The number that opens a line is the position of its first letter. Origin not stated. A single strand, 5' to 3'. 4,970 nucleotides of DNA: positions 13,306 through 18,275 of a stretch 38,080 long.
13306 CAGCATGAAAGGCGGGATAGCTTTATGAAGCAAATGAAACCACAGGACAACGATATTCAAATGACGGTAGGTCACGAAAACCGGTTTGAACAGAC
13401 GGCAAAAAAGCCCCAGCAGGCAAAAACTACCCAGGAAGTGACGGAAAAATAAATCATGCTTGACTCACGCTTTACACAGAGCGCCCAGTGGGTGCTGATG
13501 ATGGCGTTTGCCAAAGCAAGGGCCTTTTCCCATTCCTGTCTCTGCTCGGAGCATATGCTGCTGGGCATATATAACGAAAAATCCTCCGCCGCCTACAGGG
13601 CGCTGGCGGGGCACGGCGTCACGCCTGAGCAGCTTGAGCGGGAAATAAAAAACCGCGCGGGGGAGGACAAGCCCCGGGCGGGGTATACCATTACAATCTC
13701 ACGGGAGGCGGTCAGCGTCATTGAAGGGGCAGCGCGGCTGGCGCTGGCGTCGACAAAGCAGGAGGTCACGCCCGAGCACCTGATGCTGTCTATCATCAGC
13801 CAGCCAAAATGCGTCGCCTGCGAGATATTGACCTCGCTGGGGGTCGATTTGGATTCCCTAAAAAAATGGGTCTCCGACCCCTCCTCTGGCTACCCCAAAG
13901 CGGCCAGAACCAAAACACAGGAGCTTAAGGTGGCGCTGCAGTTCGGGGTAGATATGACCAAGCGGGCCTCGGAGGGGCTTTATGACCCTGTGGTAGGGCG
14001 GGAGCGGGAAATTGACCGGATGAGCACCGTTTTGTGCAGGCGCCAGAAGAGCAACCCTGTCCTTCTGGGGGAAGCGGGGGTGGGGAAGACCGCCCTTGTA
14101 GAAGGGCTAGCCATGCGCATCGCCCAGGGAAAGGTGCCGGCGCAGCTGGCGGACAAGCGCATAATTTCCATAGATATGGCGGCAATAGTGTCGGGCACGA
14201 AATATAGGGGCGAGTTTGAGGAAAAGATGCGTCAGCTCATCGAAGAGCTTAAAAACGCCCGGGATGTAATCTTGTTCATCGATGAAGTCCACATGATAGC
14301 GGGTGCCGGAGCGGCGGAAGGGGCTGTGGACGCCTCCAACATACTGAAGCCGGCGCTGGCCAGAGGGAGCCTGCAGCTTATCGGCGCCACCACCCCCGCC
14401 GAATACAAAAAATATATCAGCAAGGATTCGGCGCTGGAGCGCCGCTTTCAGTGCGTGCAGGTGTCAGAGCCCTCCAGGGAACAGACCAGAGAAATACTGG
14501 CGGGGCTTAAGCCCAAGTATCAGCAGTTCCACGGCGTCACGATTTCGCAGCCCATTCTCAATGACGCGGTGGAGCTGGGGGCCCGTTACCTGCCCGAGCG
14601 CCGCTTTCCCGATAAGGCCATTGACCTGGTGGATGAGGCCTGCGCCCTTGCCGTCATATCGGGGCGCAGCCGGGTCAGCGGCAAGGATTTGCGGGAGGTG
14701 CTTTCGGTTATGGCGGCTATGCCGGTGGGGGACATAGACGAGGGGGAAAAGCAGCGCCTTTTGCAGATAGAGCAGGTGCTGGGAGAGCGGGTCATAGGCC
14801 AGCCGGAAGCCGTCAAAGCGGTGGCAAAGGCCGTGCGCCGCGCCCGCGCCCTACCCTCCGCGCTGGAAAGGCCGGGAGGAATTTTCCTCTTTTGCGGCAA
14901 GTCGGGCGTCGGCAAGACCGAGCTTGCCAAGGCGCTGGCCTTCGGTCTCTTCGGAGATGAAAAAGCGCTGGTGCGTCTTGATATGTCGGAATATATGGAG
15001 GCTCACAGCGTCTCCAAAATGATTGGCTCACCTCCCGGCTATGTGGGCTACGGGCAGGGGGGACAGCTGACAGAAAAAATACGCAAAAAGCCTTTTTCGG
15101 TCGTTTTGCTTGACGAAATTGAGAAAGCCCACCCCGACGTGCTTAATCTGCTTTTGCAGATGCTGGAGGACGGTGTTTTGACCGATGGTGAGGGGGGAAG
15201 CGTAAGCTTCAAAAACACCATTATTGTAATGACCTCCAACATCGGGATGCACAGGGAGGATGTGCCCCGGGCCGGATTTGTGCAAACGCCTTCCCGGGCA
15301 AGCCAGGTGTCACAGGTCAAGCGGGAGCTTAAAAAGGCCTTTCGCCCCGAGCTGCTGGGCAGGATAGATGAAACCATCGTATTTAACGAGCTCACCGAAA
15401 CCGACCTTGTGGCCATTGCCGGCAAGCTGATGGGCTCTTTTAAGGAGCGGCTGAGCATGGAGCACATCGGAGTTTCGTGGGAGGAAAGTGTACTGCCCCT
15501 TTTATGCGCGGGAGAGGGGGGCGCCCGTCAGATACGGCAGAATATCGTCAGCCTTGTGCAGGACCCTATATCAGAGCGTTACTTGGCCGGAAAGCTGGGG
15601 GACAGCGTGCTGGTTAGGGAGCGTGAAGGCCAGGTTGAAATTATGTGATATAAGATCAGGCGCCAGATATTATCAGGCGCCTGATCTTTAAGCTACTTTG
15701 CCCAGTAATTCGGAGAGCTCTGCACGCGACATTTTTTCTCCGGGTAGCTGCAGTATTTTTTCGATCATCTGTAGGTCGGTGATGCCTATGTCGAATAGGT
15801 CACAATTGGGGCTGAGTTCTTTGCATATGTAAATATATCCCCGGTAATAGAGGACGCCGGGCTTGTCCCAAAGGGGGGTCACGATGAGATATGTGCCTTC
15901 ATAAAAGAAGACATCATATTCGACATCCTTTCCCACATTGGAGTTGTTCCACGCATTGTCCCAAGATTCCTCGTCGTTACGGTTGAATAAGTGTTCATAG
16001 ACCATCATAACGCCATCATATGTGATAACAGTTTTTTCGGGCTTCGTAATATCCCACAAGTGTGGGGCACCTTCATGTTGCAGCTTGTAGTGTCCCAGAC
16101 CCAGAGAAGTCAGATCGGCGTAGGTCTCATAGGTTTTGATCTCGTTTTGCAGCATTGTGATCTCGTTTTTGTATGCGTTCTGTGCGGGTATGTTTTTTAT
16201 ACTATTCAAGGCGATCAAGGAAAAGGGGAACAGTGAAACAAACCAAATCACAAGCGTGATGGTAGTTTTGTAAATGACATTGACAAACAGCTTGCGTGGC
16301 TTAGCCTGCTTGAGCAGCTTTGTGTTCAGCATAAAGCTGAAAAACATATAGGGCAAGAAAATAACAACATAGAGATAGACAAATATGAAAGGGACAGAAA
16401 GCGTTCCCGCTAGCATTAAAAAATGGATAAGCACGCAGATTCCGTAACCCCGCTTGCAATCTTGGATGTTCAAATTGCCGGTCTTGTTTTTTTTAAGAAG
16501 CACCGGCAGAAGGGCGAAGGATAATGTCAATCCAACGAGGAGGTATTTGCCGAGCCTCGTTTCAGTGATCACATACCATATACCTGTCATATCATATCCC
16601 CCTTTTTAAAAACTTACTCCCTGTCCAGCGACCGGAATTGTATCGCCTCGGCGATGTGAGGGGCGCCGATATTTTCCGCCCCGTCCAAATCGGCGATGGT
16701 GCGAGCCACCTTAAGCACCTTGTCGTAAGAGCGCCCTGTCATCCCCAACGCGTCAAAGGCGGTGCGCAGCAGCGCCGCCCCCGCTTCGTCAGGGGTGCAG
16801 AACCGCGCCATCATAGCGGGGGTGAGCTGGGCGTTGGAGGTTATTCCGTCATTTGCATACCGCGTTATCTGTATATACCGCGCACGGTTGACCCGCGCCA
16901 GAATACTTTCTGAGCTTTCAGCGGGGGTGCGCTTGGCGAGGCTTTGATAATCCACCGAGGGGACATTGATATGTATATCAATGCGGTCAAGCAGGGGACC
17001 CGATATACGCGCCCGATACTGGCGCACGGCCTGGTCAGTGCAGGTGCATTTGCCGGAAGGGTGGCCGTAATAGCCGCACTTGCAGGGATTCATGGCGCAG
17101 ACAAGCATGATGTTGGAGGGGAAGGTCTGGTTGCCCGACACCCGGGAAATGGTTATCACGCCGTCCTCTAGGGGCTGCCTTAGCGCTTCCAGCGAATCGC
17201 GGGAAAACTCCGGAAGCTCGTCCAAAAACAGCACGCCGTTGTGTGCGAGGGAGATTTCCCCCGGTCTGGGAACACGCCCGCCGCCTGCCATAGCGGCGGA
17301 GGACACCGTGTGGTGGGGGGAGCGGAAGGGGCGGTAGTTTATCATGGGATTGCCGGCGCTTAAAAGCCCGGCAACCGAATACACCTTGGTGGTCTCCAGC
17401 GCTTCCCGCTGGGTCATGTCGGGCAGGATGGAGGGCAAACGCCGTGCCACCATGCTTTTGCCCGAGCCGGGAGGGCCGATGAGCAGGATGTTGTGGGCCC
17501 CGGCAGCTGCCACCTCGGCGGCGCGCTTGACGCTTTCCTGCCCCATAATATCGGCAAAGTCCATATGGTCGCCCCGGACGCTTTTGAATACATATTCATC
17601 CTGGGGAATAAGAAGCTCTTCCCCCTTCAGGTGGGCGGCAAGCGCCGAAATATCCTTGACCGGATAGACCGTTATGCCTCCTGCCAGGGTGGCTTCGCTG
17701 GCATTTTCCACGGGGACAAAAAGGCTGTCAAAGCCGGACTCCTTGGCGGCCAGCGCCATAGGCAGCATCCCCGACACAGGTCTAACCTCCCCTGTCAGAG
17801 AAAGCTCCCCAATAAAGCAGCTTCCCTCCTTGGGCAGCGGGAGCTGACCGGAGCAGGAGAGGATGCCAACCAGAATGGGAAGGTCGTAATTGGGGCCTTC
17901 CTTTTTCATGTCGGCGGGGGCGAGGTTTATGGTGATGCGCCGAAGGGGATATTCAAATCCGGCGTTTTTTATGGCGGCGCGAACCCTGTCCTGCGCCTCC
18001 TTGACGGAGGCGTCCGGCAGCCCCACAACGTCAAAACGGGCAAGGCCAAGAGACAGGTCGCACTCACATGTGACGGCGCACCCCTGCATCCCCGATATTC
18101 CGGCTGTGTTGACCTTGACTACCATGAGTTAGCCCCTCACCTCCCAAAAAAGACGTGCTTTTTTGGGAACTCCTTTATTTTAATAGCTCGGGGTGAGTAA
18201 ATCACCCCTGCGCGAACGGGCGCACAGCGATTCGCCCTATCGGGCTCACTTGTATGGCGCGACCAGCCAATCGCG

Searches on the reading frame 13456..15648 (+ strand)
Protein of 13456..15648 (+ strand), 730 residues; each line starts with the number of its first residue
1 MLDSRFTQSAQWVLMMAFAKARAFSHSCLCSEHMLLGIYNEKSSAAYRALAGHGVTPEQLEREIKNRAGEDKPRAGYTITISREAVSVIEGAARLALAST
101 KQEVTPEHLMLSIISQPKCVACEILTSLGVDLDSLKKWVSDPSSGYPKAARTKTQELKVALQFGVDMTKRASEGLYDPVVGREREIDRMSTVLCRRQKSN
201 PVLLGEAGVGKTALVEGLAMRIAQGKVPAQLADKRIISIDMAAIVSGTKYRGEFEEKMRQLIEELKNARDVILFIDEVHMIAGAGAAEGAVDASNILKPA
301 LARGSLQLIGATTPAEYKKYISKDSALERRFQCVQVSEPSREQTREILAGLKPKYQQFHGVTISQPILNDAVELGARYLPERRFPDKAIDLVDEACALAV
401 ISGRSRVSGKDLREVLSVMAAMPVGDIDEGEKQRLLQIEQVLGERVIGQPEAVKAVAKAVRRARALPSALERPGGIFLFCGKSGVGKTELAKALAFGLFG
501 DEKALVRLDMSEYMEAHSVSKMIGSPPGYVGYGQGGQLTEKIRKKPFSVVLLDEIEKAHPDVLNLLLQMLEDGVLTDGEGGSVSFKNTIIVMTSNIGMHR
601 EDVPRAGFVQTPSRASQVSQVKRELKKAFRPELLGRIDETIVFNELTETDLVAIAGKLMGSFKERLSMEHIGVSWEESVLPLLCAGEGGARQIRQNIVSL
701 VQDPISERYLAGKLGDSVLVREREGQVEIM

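Call 44: search_protein_families(library=pfam, proteins=[window:13456-15648:+], max_evalue=0.001)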
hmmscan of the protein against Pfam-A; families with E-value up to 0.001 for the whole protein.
window:13456-15648:+ (730 aa): 23 families
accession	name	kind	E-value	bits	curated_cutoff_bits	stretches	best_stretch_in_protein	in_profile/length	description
PF07724.20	AAA_2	-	1.7e-66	223.8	27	1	473-639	2-165/166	AAA domain (Cdc48 subfamily)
PF17871.7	AAA_lid_9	-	4.6e-23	81.6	22.8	1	340-413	1-75/104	AAA lid domain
PF00004.35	AAA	-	6.2e-22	78.9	21.2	2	202-314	2-110/131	ATPase family associated with various cellular activities (AAA)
PF02861.25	Clp_N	-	4e-19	68.9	20.7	2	92-137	1-46/53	Clp amino terminal domain, pathogenicity island component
PF07728.20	AAA_5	-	1.8e-15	57.6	22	1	477-598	2-125/139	AAA domain (dynein-related subfamily)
PF13401.12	AAA_22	-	1.2e-13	51.9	27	2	197-309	4-119/130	AAA domain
PF13191.12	AAA_16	-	1.2e-11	45.9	32.6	1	179-224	2-50/167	AAA ATPase domain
PF00158.32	Sigma54_activat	-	1.9e-08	34.6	20.2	1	476-592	24-140/168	Sigma-54 interaction domain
PF05729.18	NACHT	-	1.1e-07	32.3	26.7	1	202-230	4-32/167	NACHT domain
PF01637.24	ATPase_2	-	7.1e-07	29.7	33.2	0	181-288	3-129/225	ATPase domain predominantly from Archaea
PF10431.15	ClpB_D2-small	-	3.2e-06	27.5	21.9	1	646-716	1-75/81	C-terminal, D2-small domain, of ClpB protein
PF20720.3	nSTAND3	-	3.2e-06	27.3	27.2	0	476-514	19-57/155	Novel STAND NTPase 3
PF12775.13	AAA_7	-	7e-06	26.1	25.8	0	476-525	35-84/181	P-loop containing dynein motor region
PF03193.22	RsgA_GTPase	-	1.3e-05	25.6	30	0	457-495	91-127/174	RsgA GTPase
PF13476.12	AAA_23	-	1.8e-05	25.9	27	0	474-507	19-52/201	AAA domain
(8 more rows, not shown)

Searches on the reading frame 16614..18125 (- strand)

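Call 44: search_protein_families(library=pfam, proteins=[window:16614-18125:-], max_evalue=0.001)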
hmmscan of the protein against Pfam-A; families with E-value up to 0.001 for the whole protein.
window:16614-18125:- (503 aa): 10 families
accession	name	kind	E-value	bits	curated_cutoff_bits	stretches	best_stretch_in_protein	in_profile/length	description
PF01078.27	Mg_chelatase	-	7.7e-94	313.3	20.3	1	189-395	1-206/207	Magnesium chelatase, subunit ChlI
PF13541.12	ChlI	-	6.4e-44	149.2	27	1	21-141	2-121/121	Subunit ChlI of Mg-chelatase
PF13335.12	Mg_chelatase_C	-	5.9e-30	104.1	26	1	403-498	2-94/94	Magnesium chelatase, subunit ChlI C-terminal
PF00158.32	Sigma54_activat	-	3.7e-09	36.9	20.2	1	198-346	10-142/168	Sigma-54 interaction domain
PF07728.20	AAA_5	-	6.2e-09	36.4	22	1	212-349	1-125/139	AAA domain (dynein-related subfamily)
PF00493.29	MCM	-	1.4e-08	34.6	23.3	1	287-353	113-179/224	MCM P-loop domain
PF05362.19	Lon_C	-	3.4e-07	30.5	21.1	1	40-144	69-175/205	Lon protease (S16) C-terminal proteolytic domain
PF13191.12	AAA_16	-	5.7e-05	24.1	32.6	1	200-234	13-48/167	AAA ATPase domain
PF13401.12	AAA_22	-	0.00014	22.6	27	0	210-236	5-33/130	AAA domain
PF14532.12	Sigma54_activ_2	-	0.00052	20.7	25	0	200-230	11-41/138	Sigma-54 interaction domain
